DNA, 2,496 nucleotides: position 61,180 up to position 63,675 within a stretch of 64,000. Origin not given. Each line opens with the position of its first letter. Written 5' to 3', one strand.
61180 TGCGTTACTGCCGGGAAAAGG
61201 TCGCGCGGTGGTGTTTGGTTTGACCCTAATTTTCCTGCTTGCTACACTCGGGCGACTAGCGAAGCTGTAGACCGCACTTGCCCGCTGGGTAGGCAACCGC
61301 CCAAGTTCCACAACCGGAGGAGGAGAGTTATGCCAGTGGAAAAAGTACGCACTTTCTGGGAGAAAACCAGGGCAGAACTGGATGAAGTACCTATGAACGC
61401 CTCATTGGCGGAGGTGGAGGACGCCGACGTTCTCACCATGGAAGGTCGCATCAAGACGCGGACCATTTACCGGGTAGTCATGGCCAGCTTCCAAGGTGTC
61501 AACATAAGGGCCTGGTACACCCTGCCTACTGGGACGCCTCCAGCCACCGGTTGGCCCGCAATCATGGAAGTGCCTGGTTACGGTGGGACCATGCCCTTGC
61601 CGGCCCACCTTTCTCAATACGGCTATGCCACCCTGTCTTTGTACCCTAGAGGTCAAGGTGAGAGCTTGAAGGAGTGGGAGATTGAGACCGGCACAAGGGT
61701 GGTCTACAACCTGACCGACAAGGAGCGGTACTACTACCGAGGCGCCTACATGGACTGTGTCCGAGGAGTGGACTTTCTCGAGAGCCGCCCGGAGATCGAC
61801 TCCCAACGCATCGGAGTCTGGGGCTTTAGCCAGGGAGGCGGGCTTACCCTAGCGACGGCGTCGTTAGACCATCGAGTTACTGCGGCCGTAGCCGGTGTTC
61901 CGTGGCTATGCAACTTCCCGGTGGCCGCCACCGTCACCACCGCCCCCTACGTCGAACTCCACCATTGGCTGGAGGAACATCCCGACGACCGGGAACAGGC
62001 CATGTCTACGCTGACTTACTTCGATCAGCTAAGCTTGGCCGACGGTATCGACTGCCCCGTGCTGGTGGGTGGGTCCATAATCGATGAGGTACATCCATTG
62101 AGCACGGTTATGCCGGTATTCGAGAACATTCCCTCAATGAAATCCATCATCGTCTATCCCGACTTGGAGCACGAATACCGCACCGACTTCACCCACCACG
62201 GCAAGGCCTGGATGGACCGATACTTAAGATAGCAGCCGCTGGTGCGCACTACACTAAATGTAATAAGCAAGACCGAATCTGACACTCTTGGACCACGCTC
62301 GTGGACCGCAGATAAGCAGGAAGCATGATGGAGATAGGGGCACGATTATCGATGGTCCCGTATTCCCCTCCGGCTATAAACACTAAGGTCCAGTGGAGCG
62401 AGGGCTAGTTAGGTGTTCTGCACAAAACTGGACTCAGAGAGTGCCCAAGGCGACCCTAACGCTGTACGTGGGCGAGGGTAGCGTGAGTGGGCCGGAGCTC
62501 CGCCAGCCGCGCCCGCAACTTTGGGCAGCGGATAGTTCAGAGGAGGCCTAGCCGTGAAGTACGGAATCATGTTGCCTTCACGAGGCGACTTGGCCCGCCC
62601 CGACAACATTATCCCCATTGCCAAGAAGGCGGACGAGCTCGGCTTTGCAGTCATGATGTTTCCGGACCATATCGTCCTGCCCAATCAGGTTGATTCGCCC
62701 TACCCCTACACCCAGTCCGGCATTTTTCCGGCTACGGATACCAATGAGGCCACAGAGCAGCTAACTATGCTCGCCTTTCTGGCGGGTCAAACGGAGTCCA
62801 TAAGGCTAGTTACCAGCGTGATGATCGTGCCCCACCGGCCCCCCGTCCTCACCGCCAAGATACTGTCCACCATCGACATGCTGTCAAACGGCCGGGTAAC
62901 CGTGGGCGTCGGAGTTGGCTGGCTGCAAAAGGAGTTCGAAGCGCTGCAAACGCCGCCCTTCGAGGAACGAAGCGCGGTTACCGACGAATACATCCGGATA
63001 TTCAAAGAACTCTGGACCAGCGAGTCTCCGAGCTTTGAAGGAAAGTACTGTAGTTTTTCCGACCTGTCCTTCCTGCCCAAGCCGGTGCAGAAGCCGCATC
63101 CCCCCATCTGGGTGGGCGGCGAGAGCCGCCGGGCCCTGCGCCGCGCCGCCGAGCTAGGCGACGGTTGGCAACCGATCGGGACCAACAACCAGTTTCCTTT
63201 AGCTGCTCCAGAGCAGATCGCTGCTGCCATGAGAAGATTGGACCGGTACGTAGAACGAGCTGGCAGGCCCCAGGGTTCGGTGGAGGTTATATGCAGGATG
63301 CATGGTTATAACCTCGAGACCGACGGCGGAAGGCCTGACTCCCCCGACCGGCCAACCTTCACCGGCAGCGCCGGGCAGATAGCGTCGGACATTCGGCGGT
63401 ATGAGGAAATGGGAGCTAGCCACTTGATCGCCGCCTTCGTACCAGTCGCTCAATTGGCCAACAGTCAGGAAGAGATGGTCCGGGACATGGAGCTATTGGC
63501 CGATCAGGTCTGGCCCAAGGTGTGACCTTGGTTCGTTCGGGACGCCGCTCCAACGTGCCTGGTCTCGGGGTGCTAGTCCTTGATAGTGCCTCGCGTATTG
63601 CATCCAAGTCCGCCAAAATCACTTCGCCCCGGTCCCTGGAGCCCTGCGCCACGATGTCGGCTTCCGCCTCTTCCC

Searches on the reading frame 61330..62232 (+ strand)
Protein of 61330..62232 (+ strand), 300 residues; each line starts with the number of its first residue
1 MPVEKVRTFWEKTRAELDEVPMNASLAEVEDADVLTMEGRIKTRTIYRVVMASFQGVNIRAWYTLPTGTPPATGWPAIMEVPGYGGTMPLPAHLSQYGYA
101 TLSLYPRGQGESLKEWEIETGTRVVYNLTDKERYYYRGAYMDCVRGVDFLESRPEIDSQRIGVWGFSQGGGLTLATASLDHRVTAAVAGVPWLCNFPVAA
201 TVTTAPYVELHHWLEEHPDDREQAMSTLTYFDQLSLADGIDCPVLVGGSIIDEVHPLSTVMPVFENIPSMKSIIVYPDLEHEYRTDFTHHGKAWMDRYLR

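Call 45: search_protein_families(library=pfam, proteins=[window:61330-62232:+], max_evalue=0.001)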
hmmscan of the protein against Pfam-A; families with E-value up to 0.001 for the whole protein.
window:61330-62232:+ (300 aa): 7 families
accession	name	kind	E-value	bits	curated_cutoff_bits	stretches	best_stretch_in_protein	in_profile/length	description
PF05448.18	AXE1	-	9.9e-52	176.1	21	1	7-290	25-313/321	Acetyl xylan esterase (AXE1)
PF00326.27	Peptidase_S9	-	4.5e-10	39.8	22.6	1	139-281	44-187/213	Prolyl oligopeptidase family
PF12740.14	PETase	-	2.7e-06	27.4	28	1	141-194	107-160/263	PET hydrolase-like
PF08840.17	BAAT_C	-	1.1e-05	26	20.9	1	146-231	9-94/210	BAAT / Acyl-CoA thioester hydrolase C terminal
PF01738.24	DLH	-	2.5e-05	24.4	21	1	144-188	82-126/217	Dienelactone hydrolase family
PF02129.25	Peptidase_S15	-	2.9e-05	24.3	23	0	56-188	2-124/262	X-Pro dipeptidyl-peptidase (S15 family)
PF22244.2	GCE_fung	-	0.0009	19.6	27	0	64-187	17-133/231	Glucuronyl esterase, fungi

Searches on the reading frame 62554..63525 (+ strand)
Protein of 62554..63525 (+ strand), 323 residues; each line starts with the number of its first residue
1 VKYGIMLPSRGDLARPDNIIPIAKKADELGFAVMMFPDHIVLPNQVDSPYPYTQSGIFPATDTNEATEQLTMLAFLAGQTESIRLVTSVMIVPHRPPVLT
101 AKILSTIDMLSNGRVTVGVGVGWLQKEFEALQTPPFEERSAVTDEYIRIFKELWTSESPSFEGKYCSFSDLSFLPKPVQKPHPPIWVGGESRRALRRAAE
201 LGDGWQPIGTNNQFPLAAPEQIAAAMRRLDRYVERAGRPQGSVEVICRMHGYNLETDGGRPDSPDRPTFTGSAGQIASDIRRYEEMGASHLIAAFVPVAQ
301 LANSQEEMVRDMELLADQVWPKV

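Call 45: search_protein_families(library=pfam, proteins=[window:62554-63525:+], max_evalue=0.001)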
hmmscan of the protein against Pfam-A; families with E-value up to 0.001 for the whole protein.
window:62554-63525:+ (323 aa): 1 family
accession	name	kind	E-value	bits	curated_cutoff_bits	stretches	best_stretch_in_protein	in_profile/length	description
PF00296.26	Bac_luciferase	-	9.9e-51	173.4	27.9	1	1-250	1-227/314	Luciferase-like monooxygenase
